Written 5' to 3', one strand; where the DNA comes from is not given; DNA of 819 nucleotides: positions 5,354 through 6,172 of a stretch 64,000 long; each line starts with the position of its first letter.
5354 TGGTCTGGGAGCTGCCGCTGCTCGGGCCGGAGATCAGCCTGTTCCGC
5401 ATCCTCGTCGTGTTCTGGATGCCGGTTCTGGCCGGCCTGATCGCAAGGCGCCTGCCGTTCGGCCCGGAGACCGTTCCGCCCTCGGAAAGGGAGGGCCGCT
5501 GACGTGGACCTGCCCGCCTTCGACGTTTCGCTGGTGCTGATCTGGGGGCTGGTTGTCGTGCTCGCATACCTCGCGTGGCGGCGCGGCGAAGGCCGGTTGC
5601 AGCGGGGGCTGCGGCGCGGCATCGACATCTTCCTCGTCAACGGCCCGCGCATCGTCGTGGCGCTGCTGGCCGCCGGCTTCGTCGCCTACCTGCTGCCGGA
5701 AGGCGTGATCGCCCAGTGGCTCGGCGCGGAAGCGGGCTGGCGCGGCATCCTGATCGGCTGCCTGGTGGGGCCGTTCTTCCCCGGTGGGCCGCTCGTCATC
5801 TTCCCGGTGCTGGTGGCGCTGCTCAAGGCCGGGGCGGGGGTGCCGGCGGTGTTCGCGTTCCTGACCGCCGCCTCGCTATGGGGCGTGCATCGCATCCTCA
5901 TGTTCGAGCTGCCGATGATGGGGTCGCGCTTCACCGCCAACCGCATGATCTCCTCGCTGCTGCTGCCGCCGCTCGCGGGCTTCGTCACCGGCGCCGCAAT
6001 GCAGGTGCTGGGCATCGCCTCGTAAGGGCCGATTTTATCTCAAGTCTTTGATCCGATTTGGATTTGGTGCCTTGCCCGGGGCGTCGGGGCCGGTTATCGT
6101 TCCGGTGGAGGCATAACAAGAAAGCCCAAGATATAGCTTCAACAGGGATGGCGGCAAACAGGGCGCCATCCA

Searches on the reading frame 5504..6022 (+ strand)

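Call 12: search_protein_families(library=pfam, max_evalue=0.001, proteins=[window:5504-6022:+])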
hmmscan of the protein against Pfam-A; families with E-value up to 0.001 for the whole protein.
window:5504-6022:+ (173 aa): 1 family
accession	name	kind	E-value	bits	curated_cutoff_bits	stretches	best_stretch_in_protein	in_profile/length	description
PF03773.19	ArsP_1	-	1.8e-06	27.8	32.3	1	48-161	18-130/294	Predicted permease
